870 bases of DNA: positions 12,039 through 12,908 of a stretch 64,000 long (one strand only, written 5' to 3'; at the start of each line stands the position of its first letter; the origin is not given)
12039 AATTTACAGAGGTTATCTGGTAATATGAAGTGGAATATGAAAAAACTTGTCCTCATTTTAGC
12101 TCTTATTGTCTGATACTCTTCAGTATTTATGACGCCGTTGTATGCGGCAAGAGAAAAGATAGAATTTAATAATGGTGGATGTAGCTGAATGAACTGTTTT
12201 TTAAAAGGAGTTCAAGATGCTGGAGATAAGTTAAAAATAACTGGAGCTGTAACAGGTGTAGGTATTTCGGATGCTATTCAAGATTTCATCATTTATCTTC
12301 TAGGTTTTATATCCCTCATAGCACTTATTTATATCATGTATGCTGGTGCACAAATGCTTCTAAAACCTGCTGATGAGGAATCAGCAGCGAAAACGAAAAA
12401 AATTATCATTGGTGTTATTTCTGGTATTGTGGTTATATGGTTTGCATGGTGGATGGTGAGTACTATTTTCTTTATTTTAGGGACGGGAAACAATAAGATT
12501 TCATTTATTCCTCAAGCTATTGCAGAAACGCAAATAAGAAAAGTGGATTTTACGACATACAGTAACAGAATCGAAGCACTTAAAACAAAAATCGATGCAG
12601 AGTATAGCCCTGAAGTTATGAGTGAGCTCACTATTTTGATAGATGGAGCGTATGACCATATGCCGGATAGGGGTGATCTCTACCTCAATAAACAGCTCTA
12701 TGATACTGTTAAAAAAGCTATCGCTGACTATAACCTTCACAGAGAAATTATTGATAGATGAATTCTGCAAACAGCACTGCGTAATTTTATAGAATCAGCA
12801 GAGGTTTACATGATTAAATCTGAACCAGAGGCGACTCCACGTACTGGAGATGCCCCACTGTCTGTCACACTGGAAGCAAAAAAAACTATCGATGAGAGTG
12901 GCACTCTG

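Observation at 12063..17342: TrbC/VirB2-like pilin hairpin fused to a 1.6-kaa PKD ectodomain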

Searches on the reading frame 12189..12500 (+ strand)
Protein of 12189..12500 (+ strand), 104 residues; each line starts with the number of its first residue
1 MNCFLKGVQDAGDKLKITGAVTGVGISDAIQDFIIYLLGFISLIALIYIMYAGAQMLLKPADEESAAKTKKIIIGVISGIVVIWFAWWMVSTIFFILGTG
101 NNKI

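Call 27: search_protein_representatives(alignment_id=A2)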
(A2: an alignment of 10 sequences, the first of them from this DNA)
Query: 10 sequences, 105 profile positions. Proteins with E-value up to 0.001 (for the whole library): 18212; up to 1e-10: 839; up to 1e-30: 11. The best 150 are listed.
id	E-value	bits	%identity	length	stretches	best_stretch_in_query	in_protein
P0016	5.5e-48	177.4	-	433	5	25-99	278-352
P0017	6.6e-48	177.2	-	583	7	26-96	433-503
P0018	2.2e-41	156.2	-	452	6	26-100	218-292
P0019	3.4e-40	152.4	-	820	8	21-95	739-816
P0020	1.8e-39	150.1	-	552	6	23-97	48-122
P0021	1.1e-37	144.3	-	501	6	27-95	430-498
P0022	5.6e-35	135.6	-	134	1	2-99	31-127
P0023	1.6e-33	130.9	-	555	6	33-94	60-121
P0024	1.3e-32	128.0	-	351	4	27-93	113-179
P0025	1.7e-32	127.7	-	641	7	27-97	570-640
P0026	2.2e-32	127.2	-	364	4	23-93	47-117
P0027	3.4e-30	120.2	-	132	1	22-103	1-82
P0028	7.5e-30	119.1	-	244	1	31-104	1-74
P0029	1.1e-29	118.6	-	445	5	27-100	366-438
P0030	1.4e-27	111.8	-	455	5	27-95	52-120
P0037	4.9e-25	103.7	-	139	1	2-99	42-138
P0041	9.2e-25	102.8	-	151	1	3-102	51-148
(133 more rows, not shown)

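Call 36: search_solved_structures(query=A2, max_evalue=10, show_alignments=2)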
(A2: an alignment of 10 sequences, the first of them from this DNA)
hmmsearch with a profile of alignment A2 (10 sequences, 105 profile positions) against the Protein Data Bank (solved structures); distinct sequences matched with E-value up to 10: 13.
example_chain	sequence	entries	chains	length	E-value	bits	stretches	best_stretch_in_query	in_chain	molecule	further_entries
5o9h_A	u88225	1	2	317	9e-05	25.6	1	33-100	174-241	C5a anaphylatoxin chemotactic receptor 1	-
7y67_D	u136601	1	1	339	0.0016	21.6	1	33-100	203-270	C5a anaphylatoxin chemotactic receptor 1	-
22gl_R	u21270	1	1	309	0.0039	20.4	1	33-100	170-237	C5a anaphylatoxin chemotactic receptor 1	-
7y64_D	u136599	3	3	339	0.0065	19.6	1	33-100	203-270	C5a anaphylatoxin chemotactic receptor 1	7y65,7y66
8hk5_A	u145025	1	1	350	0.0066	19.6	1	33-100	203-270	C5a anaphylatoxin chemotactic receptor 1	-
22gm_R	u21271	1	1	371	0.0076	19.4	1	33-100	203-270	C5a anaphylatoxin chemotactic receptor 1,Vasopressin V2 receptor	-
8ia2_A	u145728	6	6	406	0.0087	19.2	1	33-100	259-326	C5a anaphylatoxin chemotactic receptor 1 | Muscarinic acetylcholine receptor M4,C5a anaphylatoxin chemotactic receptor 1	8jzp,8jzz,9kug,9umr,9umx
6c1q_B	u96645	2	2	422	0.0092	19.1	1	33-100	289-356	Soluble cytochrome b562, C5a anaphylatoxin chemotactic receptor 1 chimera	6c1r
8hpt_A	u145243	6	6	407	0.11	15.7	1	34-96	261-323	C5a anaphylatoxin chemotactic receptor 1 | Muscarinic acetylcholine receptor M4,C5a anaphylatoxin chemotactic receptor 1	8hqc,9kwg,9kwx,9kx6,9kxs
4b19_A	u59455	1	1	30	0.72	13.1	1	72-90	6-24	PEPA1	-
1vgo_A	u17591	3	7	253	2.1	11.5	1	33-91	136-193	Archaerhodopsin 2 | Archaerhodopsin-2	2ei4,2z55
3wqj_A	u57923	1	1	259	2.2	11.5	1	33-91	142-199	Archaerhodopsin-2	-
2lnl_A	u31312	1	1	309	7.8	9.7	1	30-92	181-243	C-X-C chemokine receptor type 1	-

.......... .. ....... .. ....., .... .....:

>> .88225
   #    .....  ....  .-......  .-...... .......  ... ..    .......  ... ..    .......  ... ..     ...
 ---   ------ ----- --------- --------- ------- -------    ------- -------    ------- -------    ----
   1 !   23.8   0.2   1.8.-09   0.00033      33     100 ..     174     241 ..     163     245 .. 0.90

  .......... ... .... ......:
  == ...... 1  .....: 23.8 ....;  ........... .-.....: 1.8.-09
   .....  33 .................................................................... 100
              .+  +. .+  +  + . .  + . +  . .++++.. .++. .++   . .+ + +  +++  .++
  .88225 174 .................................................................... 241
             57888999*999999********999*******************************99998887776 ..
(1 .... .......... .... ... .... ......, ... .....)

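Call 37: find_encoding_contigs(protein=P0022, flank=8000, max_places=3)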
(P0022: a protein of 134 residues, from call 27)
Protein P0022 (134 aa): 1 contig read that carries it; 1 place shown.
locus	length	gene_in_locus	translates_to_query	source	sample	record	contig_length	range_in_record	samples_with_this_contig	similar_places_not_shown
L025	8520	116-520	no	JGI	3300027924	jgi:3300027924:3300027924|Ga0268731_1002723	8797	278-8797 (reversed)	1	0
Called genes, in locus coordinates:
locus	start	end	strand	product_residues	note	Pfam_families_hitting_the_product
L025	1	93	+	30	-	?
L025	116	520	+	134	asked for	PF18895:T4SS_pilin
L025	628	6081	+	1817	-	PF18895:T4SS_pilin, PF16820:PKD_3 (faint), PF22352:K319L-like_PKD (faint), PF18911:PKD_4 (weak), PF00801:PKD (weak)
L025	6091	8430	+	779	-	PF00801:PKD, PF18911:PKD_4, PF00801:PKD, PF18911:PKD_4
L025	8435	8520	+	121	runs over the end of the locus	?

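Call 48: find_encoding_contigs(protein=P0037, flank=10000, max_places=2)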
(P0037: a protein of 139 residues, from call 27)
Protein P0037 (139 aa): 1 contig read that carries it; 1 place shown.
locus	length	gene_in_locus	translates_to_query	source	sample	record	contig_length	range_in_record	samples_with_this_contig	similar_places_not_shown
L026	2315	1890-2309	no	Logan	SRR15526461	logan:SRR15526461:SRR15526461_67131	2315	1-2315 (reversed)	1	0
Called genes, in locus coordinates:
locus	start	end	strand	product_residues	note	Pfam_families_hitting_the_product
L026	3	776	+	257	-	?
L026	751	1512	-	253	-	-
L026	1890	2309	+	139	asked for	PF18895:T4SS_pilin (weak)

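Call 49: find_encoding_contigs(protein=P0041, flank=10000, max_places=2)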
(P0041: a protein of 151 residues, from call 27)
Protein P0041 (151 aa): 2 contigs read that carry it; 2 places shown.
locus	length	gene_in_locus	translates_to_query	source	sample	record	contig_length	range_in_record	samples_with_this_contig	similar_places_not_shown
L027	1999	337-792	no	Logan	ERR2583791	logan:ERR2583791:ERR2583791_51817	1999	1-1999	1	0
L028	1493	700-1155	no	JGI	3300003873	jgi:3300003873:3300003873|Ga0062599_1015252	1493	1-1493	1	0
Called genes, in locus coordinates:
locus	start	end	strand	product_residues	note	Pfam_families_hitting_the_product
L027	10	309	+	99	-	-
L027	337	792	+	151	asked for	-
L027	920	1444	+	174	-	-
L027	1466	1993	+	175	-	-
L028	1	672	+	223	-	?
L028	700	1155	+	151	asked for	-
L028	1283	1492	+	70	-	?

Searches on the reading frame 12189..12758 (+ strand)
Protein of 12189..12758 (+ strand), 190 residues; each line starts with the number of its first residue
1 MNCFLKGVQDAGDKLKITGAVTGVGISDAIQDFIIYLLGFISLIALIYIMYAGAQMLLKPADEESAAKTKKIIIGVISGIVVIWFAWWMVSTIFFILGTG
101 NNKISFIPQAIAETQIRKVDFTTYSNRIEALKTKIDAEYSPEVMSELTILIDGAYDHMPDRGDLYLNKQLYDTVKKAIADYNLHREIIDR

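Call 31: predict_structure(alignment_id=A4)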
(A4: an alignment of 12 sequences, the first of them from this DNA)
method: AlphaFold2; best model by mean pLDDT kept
length: 190 residues; sequences in the alignment: 12
mean_pLDDT: 65.7   pTM: 0.36
mean pLDDT of the five models: 65.7, 63.6, 63.0, 59.9, 59.9
residues with pLDDT >= 90: 0; 70-90: 93; 50-70: 64; < 50: 33
segments of 3 or more residues with pLDDT < 50: 16-24, 98-117
pLDDT, mean of each block of 10 residues (from residue 1): 56 50 50 69 76 69 65 75 75 55 39 47 81 70 80 77 74 84 59
secondary structure, 60 per line:
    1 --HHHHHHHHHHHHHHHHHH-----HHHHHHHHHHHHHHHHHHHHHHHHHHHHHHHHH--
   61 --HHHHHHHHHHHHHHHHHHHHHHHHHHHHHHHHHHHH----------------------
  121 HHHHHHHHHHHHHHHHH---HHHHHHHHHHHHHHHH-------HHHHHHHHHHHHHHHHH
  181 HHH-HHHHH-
elements in order: H3-20 H26-58 H63-98 H121-137 H141-156 H164-183 H185-189

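Call 35: fold_search(model_id=the predicted structure, library=pdb)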
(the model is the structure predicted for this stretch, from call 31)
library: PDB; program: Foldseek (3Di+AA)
matches with E <= 10: 57; with E <= 0.001: 0
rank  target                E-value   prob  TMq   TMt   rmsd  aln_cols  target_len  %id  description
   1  4apo_B                2.1e+00  0.18  0.25  0.29  21.2       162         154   10  AIP TPR domain in complex with human Tomm20 peptide (released 2013-01-23)
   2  5fej_A                2.2e+00  0.08  0.16  0.21  24.8       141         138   13  CopM in the Cu(I)-bound form (released 2016-09-07)
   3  8soi_C                2.6e+00  0.09  0.25  0.23  19.7       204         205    9  Structure of human ULK1 complex core (2:1:1 stoichiometry) (released 2023-06-21)
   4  7x0t_A                3.2e+00  0.07  0.23  0.09  18.2       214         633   13  Cryo-EM structure of human ABCD1 E630Q in the presence of C26:0-CoA and ATP (released 2023-03-22)
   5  6n63                  3.6e+00  0.13  0.27  0.34  25.2       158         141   13  Crystal structure of an Iron binding protein (released 2019-07-17)
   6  6h7w_M                3.6e+00  0.06  0.22  0.20  19.0       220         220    9  Model of retromer-Vps5 complex assembled on membrane. (released 2018-09-26)
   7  2kk1_MODEL_1_A        3.8e+00  0.33  0.32  0.42   5.8        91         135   11  Solution structure of C-terminal Domain of Tyrosine-protein kinase ABL2 from Homo sapiens, Northeast Structura (released 2009-08-11)
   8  1g73_A                4.1e+00  0.12  0.26  0.31  18.8       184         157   12  CRYSTAL STRUCTURE OF SMAC BOUND TO XIAP-BIR3 DOMAIN (released 2001-01-10)
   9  11kc_A                4.3e+00  0.14  0.29  0.27   8.0       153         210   14  Cryo-EM determined structure of designed nanoparticle O43-TM (released 2026-04-08)
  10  9ngj_A                4.3e+00  0.08  0.29  0.11  19.9       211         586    9  CryoEM structure of human ABCD3 bound to Phytanoyl-CoA (released 2025-12-17)
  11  5fej_B                4.3e+00  0.06  0.19  0.24  26.1       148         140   15  CopM in the Cu(I)-bound form (released 2016-09-07)
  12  4ire_B                4.5e+00  0.13  0.24  0.17   6.2        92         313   18  Crystal structure of GLIC with mutations at the loop C region (released 2013-04-24)
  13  1dov                  5.1e+00  0.10  0.27  0.28  13.5       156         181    9  CRYSTAL STRUCTURE OF THE ALPHA-CATENIN DIMERIZATION DOMAIN (released 2000-07-12)
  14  7x07_A                5.1e+00  0.04  0.21  0.08  23.2       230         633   12  Cryo-EM structure of human ABCD1 in the presence of C26:0 (released 2023-03-22)
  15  1orj_D                5.4e+00  0.08  0.19  0.27  10.1        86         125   17  FLAGELLAR EXPORT CHAPERONE (released 2003-09-16)
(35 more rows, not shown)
